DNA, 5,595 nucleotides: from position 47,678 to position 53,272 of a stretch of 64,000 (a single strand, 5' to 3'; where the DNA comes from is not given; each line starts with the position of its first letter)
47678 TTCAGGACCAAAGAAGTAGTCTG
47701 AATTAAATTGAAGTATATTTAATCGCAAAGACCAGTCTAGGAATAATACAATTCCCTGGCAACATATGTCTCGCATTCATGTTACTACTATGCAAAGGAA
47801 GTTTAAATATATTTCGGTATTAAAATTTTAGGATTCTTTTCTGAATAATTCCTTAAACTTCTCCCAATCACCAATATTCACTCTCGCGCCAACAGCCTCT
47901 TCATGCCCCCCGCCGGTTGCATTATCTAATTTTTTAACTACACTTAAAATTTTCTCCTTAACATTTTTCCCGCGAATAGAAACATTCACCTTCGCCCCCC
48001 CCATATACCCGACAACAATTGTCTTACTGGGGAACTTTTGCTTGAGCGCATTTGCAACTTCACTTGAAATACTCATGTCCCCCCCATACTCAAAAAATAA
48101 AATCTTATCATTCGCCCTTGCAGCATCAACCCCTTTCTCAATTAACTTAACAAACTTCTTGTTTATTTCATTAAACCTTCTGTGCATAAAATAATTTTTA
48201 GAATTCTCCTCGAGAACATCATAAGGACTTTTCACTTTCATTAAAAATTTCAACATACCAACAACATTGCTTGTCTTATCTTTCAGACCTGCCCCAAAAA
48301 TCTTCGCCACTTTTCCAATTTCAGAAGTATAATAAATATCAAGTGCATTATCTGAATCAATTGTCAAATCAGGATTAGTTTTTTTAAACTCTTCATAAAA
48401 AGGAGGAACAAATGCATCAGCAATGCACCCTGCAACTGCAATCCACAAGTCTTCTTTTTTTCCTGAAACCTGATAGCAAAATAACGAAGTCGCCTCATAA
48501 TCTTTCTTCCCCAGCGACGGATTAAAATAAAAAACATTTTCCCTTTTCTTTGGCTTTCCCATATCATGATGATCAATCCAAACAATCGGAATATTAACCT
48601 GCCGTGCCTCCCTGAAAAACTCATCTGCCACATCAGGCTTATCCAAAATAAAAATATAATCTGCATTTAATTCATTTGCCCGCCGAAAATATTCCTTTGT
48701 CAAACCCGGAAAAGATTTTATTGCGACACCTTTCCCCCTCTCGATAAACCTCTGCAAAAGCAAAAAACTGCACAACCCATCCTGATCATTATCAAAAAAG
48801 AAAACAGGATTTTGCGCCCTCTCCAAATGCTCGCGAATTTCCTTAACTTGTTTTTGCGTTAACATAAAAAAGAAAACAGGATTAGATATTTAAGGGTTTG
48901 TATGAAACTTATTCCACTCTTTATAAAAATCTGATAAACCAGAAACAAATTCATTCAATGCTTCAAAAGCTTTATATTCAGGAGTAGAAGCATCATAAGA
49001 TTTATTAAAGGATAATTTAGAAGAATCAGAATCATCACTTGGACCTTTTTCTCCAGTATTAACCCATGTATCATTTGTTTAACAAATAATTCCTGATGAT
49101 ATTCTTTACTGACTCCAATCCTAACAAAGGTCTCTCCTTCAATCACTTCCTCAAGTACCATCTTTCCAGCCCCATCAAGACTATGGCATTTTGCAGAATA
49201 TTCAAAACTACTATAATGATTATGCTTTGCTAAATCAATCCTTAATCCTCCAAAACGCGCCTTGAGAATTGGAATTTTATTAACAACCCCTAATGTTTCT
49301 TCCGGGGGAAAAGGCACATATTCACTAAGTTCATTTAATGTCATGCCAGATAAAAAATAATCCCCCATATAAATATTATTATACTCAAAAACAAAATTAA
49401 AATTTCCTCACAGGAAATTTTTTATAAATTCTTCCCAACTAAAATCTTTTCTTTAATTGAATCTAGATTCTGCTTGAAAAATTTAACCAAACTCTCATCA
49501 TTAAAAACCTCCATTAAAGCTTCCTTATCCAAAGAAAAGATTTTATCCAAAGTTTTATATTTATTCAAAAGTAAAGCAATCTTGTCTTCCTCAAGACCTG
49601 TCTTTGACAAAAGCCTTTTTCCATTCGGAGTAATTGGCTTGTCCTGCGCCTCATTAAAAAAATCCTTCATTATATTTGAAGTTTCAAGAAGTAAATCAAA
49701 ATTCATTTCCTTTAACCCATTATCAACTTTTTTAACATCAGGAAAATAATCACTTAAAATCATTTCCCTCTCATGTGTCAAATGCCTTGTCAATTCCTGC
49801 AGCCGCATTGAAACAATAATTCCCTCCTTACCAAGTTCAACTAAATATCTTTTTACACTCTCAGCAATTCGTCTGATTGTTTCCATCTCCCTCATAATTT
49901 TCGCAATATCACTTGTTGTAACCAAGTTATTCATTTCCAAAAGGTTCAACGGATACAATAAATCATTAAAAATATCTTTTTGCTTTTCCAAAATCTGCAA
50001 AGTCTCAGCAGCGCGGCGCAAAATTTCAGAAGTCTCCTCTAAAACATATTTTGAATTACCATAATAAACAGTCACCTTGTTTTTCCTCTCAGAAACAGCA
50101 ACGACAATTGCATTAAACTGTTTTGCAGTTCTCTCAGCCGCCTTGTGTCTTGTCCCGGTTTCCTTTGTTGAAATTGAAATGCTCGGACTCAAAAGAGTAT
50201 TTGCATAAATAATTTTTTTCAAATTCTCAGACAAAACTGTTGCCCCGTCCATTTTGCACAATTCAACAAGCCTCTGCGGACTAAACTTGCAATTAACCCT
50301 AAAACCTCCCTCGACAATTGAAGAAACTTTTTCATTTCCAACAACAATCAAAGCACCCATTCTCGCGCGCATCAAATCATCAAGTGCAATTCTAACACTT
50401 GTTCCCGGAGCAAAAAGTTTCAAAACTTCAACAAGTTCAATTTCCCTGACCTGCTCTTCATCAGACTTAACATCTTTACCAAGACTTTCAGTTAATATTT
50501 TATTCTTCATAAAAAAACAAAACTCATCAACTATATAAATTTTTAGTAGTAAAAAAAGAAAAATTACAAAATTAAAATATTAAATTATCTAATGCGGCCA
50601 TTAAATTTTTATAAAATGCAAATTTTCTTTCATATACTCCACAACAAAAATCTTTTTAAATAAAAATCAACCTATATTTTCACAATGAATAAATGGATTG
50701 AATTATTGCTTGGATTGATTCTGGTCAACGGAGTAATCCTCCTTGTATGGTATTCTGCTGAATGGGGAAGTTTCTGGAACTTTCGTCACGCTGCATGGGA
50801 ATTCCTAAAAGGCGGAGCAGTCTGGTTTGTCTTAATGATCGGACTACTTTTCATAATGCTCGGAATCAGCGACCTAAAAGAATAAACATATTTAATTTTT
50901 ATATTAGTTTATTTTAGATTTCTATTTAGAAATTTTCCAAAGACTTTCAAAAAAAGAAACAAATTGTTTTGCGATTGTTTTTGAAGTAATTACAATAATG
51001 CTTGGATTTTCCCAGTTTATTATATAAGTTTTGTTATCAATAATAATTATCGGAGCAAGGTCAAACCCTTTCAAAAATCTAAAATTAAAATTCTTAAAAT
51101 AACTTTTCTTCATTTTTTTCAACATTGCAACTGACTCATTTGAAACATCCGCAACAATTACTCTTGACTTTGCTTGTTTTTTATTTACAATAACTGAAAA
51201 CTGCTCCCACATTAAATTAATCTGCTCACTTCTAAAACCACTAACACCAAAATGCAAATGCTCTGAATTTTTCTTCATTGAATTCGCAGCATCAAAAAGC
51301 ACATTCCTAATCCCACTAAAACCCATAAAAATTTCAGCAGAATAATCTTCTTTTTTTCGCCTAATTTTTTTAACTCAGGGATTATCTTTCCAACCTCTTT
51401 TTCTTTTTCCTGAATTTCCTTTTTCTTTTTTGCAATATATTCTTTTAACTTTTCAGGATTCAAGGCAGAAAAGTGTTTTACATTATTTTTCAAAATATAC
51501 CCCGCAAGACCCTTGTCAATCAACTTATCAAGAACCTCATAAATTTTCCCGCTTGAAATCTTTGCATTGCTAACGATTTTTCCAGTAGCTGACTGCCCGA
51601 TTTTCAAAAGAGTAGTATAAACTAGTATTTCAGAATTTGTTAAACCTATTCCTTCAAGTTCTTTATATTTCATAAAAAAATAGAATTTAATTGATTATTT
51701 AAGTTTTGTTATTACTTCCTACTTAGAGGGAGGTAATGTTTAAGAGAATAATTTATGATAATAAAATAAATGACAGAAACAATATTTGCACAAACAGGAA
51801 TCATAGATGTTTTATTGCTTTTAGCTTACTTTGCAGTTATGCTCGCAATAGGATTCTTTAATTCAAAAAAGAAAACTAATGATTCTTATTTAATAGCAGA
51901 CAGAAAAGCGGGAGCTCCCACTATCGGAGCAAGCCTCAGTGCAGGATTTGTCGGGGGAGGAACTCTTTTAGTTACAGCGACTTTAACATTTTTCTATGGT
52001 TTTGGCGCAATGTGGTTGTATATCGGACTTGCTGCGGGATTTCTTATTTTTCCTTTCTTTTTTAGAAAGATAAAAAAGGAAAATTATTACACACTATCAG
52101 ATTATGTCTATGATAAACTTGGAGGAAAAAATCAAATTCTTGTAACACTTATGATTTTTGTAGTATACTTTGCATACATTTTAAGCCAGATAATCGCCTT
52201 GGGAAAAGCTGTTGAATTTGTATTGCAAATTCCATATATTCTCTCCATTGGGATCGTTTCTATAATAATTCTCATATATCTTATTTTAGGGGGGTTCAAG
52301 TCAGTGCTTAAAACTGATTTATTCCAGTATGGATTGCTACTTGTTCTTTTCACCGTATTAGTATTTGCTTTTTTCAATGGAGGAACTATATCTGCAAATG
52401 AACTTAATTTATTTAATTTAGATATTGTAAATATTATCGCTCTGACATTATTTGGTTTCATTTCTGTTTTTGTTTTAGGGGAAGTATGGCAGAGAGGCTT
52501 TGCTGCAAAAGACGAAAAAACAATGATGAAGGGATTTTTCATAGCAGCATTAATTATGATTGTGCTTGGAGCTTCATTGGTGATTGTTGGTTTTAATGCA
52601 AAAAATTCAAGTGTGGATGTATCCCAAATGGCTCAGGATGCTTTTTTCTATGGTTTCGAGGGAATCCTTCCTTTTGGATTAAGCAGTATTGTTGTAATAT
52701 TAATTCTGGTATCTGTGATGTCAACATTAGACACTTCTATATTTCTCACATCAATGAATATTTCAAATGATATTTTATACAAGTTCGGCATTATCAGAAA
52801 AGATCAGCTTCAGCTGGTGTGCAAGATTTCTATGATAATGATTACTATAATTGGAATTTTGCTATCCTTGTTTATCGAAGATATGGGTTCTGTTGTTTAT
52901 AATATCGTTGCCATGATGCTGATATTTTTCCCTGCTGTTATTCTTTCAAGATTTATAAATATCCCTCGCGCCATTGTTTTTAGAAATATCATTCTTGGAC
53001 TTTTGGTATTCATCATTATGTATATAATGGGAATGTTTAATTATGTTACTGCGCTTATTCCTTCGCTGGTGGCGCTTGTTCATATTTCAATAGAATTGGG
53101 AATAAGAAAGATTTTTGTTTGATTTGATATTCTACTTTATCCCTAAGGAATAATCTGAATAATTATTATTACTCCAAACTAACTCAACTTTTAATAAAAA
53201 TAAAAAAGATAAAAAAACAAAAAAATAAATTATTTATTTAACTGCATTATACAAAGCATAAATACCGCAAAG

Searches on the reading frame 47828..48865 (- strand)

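Call 71: search_protein_families(library=pfam, proteins=[window:47828-48865:-], max_evalue=0.001)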
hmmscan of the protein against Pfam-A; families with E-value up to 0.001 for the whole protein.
window:47828-48865:- (345 aa): 2 families
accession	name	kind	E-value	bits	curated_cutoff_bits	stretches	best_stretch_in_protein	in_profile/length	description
PF02272.25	DHHA1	-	4.1e-09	37.3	25.9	1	258-341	7-96/102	DHHA1 domain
PF01368.27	DHH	-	6.5e-07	30.1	28.1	1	25-147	7-120/125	DHH family, N-terminal domain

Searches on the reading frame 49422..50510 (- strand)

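Call 71: search_protein_families(library=pfam, proteins=[window:49422-50510:-], max_evalue=0.001)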
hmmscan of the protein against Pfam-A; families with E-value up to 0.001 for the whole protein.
window:49422-50510:- (362 aa): 2 families
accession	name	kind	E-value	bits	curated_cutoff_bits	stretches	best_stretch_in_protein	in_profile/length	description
PF02457.21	DAC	-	3.7e-27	94.7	27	1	41-152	2-117/119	DisA bacterial checkpoint controller nucleotide-binding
PF10635.14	DisA-linker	-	4.6e-27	95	25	1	157-282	1-131/142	DisA bacterial checkpoint controller linker region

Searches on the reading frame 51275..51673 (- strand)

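Call 71: search_protein_families(library=pfam, proteins=[window:51275-51673:-], max_evalue=0.001)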
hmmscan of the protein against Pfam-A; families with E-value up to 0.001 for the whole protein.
window:51275-51673:- (132 aa): 1 family
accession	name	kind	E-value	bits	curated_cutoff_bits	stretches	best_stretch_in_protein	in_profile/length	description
PF01978.25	TrmB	-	9.6e-13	48.2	25.6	1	6-74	1-68/68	Sugar-specific transcriptional regulator TrmB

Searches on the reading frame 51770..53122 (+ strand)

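Call 9: search_protein_families(library=pfam, proteins=[window:51770-53122:+], max_evalue=0.01)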
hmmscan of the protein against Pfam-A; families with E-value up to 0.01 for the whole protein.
window:51770-53122:+ (450 aa): 1 family
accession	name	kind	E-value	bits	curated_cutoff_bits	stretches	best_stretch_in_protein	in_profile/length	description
PF00474.23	SSF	-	5.6e-22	78.6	22.8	1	40-391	1-381/406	Sodium:solute symporter family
